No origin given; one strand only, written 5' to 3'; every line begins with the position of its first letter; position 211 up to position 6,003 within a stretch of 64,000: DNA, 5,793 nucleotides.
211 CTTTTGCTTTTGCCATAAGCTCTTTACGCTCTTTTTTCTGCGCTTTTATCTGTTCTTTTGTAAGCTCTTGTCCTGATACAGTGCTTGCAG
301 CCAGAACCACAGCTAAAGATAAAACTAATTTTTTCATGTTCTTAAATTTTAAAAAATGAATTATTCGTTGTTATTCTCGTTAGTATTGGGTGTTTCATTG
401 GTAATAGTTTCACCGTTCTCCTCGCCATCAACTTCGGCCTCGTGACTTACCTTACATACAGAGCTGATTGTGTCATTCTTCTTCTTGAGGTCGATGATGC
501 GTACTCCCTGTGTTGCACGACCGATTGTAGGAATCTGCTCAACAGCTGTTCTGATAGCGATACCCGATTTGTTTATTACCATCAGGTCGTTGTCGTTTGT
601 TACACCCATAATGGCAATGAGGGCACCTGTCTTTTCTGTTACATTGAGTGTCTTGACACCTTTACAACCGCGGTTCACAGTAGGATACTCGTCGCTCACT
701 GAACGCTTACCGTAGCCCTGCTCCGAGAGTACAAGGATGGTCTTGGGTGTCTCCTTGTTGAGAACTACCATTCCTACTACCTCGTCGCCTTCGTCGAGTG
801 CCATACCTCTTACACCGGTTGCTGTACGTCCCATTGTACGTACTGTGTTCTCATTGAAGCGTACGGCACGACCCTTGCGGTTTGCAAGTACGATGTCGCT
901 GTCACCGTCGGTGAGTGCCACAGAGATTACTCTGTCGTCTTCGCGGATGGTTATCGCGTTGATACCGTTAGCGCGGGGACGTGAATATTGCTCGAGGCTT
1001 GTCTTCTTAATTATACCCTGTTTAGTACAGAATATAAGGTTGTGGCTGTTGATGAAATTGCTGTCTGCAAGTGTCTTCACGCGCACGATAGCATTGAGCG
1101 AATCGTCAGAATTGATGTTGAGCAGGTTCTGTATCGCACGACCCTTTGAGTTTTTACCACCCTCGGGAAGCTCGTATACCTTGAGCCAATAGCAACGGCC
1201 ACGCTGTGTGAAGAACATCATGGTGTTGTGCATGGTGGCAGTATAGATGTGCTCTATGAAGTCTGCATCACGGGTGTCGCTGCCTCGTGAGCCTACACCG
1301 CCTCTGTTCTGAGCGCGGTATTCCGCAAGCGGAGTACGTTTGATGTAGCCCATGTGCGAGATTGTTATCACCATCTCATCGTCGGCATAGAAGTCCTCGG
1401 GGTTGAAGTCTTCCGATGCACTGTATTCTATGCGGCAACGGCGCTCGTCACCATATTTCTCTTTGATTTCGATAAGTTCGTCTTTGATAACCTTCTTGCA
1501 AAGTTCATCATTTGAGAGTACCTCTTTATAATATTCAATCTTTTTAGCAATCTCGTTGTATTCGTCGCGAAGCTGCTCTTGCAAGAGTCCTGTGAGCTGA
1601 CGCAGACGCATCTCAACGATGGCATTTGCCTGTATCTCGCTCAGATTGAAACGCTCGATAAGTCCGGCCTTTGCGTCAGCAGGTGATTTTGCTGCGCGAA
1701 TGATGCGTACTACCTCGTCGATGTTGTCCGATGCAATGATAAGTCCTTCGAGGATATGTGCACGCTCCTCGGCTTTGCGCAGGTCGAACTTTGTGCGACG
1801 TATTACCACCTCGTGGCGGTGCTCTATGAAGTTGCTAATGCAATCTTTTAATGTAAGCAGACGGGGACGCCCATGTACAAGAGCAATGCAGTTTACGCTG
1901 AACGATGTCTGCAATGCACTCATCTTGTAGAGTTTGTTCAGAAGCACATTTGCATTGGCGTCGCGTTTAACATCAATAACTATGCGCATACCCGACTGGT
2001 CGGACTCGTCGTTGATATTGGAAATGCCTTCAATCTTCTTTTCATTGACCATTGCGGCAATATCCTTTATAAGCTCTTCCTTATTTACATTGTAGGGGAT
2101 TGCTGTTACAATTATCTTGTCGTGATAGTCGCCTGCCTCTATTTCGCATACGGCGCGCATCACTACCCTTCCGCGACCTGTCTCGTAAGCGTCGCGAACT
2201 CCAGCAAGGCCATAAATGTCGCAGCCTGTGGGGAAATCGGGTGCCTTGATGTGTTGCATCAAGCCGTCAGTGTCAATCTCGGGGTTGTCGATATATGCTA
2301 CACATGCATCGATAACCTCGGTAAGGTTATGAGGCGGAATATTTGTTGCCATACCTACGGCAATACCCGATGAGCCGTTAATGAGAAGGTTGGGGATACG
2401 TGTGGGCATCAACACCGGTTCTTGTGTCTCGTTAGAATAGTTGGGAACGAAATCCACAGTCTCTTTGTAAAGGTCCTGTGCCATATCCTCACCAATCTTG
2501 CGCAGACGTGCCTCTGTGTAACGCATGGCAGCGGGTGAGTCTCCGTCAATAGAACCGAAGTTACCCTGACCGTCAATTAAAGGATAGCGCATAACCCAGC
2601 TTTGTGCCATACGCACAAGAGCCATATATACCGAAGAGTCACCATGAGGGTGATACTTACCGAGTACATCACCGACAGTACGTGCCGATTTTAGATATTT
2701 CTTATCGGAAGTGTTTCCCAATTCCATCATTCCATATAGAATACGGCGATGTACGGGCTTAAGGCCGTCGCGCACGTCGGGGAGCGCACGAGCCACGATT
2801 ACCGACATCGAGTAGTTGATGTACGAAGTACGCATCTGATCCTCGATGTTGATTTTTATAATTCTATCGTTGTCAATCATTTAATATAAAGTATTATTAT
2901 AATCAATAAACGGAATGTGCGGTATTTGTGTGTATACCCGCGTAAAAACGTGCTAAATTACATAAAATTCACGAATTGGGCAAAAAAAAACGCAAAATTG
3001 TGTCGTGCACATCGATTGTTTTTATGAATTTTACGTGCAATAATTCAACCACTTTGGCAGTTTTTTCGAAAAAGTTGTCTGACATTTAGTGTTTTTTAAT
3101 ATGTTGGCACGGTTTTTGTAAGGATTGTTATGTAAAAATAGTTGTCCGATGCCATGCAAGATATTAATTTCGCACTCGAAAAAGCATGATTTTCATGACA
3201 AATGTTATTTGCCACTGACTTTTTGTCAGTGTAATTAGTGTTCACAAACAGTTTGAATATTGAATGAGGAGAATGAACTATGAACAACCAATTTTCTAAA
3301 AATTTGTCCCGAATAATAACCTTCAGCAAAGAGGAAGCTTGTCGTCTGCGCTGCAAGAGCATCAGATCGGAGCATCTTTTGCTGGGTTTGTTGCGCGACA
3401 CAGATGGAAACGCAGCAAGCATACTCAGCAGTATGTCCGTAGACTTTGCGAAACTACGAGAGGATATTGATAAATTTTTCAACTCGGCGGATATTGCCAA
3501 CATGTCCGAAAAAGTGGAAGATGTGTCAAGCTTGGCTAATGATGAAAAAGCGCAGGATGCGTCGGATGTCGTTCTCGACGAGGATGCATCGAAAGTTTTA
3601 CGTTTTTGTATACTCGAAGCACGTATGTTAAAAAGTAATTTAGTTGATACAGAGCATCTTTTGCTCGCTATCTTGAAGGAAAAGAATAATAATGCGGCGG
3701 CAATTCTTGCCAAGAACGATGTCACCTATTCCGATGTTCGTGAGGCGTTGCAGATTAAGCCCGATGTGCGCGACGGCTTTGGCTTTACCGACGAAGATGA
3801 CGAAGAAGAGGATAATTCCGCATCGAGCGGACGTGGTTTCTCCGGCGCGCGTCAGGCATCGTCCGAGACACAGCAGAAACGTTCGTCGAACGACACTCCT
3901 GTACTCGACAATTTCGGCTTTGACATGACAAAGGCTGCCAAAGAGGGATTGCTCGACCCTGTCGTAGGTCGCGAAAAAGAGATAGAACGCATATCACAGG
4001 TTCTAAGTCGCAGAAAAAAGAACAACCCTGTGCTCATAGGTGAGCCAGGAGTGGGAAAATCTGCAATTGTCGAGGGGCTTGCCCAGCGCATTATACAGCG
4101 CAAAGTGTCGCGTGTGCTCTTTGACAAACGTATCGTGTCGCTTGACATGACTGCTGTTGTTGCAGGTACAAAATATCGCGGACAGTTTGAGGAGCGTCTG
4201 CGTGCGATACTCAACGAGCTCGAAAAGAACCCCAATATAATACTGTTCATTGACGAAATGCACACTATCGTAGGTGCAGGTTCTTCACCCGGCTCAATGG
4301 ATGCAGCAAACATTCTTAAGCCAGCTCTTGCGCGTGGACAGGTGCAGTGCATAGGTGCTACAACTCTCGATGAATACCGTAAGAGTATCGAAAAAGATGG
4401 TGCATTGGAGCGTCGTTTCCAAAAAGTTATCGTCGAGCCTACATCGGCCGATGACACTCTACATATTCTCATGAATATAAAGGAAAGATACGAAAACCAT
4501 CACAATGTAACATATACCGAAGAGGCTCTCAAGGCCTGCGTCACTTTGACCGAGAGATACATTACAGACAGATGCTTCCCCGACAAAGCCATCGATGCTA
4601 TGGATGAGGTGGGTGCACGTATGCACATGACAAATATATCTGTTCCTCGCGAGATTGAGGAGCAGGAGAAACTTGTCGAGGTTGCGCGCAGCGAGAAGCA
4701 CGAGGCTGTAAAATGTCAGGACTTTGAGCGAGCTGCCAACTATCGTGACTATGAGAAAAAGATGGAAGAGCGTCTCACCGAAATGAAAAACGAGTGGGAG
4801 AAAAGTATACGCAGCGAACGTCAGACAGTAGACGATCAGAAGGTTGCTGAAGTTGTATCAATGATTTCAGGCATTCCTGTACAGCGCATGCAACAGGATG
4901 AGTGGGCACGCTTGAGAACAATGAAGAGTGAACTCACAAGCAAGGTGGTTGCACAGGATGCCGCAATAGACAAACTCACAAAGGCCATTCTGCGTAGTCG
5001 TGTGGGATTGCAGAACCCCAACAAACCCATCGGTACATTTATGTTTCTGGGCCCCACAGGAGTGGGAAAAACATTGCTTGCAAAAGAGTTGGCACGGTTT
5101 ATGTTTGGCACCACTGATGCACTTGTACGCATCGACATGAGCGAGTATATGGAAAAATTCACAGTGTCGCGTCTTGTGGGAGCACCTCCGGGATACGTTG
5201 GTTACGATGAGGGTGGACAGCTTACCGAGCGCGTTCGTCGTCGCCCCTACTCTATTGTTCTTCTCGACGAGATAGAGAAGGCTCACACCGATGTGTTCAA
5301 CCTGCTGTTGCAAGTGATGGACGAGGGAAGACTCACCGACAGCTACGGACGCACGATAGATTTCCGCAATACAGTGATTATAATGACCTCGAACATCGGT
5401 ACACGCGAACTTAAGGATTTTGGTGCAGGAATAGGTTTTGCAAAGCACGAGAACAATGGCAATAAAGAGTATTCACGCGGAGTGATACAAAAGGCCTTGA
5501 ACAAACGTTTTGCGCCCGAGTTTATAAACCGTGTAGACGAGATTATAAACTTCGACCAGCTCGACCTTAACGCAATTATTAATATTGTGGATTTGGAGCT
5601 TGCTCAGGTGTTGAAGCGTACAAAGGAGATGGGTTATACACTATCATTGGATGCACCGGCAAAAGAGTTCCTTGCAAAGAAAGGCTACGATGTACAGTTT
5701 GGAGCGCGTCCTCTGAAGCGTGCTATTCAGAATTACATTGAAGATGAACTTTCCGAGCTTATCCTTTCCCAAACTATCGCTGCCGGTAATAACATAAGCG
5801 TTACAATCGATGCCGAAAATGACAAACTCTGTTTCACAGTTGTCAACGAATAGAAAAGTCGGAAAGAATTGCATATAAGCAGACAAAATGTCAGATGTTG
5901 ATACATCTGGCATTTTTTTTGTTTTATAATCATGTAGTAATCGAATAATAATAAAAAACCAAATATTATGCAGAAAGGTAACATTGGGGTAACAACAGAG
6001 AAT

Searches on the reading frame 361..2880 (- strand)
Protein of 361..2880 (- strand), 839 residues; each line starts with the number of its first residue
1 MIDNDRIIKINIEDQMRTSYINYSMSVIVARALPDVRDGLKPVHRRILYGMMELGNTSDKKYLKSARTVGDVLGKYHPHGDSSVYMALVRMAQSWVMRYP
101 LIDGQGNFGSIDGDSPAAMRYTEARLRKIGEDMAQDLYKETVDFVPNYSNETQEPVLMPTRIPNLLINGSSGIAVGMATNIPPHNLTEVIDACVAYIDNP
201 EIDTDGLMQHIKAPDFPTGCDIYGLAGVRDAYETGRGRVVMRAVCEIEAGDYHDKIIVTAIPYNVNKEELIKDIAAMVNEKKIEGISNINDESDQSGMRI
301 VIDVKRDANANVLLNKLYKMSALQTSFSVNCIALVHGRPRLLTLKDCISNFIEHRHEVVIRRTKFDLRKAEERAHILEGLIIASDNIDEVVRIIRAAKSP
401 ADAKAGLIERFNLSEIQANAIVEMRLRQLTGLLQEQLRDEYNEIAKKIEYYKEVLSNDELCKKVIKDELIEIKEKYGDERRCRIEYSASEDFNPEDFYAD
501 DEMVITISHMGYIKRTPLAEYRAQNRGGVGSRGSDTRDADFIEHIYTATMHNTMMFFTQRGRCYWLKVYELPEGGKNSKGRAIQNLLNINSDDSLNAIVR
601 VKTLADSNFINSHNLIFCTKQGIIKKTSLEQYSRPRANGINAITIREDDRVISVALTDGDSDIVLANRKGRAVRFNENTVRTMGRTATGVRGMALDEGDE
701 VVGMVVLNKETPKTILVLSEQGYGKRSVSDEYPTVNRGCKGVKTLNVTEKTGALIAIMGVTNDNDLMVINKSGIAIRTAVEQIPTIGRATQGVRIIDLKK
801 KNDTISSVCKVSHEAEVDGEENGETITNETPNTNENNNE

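Call 5: search_protein_families(library=pfam, proteins=[window:361-2880:-], max_evalue=0.01)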
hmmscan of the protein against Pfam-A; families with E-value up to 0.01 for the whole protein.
window:361-2880:- (839 aa): 2 families
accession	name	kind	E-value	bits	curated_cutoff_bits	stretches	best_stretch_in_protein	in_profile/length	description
PF00521.26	DNA_topoisoIV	-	1.6e-165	551.6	31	1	31-469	1-431/432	DNA gyrase/topoisomerase IV, subunit A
PF03989.18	DNA_gyraseA_C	-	7.7e-67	221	27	6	662-708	2-48/48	DNA gyrase C-terminal domain, beta-propeller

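Call 6: search_protein_families(library=phrogs, proteins=[window:361-2880:-], max_evalue=0.01)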
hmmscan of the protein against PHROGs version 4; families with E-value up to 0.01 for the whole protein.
window:361-2880:- (839 aa): 3 families
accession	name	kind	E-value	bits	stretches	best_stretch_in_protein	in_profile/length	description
phrog_551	-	DNA, RNA and nucleotide metabolism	9.6e-170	567.5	2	6-728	6-697/701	DNA topoisomerase II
phrog_28877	-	DNA, RNA and nucleotide metabolism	1.6e-131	441.2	1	4-700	680-1366/1441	DNA topoisomerase II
phrog_20354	-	DNA, RNA and nucleotide metabolism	2.6e-23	84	1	7-139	3-135/142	DNA topoisomerase II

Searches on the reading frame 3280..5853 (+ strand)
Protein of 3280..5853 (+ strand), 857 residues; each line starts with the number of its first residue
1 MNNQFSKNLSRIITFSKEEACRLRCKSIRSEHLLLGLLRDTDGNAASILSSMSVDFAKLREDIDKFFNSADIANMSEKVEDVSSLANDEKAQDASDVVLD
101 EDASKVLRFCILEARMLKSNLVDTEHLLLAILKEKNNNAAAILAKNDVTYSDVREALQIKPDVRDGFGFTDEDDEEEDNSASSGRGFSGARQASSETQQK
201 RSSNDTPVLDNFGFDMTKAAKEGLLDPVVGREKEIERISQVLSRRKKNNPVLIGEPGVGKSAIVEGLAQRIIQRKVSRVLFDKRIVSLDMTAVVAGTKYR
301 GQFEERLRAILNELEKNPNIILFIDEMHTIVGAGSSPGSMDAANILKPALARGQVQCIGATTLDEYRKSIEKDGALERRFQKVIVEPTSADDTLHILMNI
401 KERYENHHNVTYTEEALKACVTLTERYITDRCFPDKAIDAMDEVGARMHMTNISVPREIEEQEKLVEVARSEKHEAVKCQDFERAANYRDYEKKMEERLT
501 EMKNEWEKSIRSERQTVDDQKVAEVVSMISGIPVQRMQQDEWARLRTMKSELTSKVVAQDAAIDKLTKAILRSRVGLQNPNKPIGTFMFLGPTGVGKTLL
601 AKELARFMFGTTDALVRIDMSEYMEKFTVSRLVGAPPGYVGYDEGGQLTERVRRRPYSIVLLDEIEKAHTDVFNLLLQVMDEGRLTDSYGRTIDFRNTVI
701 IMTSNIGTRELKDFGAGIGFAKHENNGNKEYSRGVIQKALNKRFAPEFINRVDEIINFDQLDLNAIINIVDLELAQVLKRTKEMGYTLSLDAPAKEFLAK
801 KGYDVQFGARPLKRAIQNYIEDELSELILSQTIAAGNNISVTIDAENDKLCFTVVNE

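Call 5: search_protein_families(library=pfam, proteins=[window:3280-5853:+], max_evalue=0.01)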
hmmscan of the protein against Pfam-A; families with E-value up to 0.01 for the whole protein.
window:3280-5853:+ (857 aa): 35 families (the best 25 are shown)
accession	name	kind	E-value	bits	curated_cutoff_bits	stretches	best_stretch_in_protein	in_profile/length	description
PF07724.20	AAA_2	-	1.3e-70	237.1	27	1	582-755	1-166/166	AAA domain (Cdc48 subfamily)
PF17871.7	AAA_lid_9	-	2.3e-29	101.8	22.8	1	389-490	1-102/104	AAA lid domain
PF00004.35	AAA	-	6.8e-26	91.7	21.2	2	251-383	2-126/131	ATPase family associated with various cellular activities (AAA)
PF10431.15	ClpB_D2-small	-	1e-24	86.8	21.9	1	761-841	1-81/81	C-terminal, D2-small domain, of ClpB protein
PF02861.25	Clp_N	-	4.5e-24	84.8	20.7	2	17-66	2-51/53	Clp amino terminal domain, pathogenicity island component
PF07728.20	AAA_5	-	2.8e-19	69.9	22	2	587-713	2-130/139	AAA domain (dynein-related subfamily)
PF13191.12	AAA_16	-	3.3e-13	50.9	32.6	1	228-275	2-52/167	AAA ATPase domain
PF00158.32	Sigma54_activat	-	1.3e-09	38.4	20.2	1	586-687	24-124/168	Sigma-54 interaction domain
PF13401.12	AAA_22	-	3.5e-09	37.5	27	1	246-346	4-104/130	AAA domain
PF20030.5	bpMoxR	-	4.1e-07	29.7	27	0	545-685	3-126/205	MoxR domain in the MoxR-vWA-beta-propeller ternary systems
PF02151.25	UVR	-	9e-07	28.9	21.5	1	463-497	1-35/36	UvrB/uvrC motif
PF20720.3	nSTAND3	-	1.1e-06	28.9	27.2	0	245-276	15-46/155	Novel STAND NTPase 3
PF07726.17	AAA_3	-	1.2e-06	28.8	27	0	593-702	8-107/131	ATPase family associated with various cellular activities (AAA)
PF01695.23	IstB_IS21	-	4.9e-06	26.6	24.1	0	236-312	81-153/238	IstB-like ATP binding protein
PF13238.12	AAA_18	-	8.1e-06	26.7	29.4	0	252-319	3-68/128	AAA domain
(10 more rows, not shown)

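Call 6: search_protein_families(library=phrogs, proteins=[window:3280-5853:+], max_evalue=0.01)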
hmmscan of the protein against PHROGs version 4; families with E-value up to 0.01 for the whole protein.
window:3280-5853:+ (857 aa): 22 families
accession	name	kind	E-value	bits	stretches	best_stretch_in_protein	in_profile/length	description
phrog_4871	-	other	8.8e-262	871.9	1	2-853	5-755/764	ATP-dependent protease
phrog_3757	-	unknown function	2.5e-13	51.2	2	490-607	29-149/367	-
phrog_35667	-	unknown function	9.3e-13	49.2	1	3-156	13-147/235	-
phrog_249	-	moron, auxiliary metabolic gene and host takeover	6.6e-09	36.6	1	463-704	14-243/380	porphyrin biosynthesis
phrog_3277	-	DNA, RNA and nucleotide metabolism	3.4e-08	34.5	1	240-326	3-86/168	DnaC-like helicase loader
phrog_168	-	DNA, RNA and nucleotide metabolism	4.3e-08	34.2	1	584-705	42-138/314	clamp loader of DNA polymerase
phrog_1297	-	other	5e-08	33.3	1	245-327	23-108/356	ATPase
phrog_5846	-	DNA, RNA and nucleotide metabolism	1.2e-07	32.4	1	225-425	15-189/380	clamp loader of DNA polymerase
phrog_7998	-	unknown function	2.6e-07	31.1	1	552-679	15-142/339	-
phrog_8638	-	unknown function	3.7e-07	30.1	1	251-330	309-376/568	-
phrog_19600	-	other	9e-07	29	1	220-283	56-117/447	ATPase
phrog_10401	-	other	2.7e-06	27.4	1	220-333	433-533/667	ATPase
phrog_9172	-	unknown function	8.2e-06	25.9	1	236-400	95-256/509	-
phrog_296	-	integration and excision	1.4e-05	25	1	225-331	294-401/626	DNA transposition protein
phrog_50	-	DNA, RNA and nucleotide metabolism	1.8e-05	25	0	579-606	366-391/570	DnaC-like helicase loader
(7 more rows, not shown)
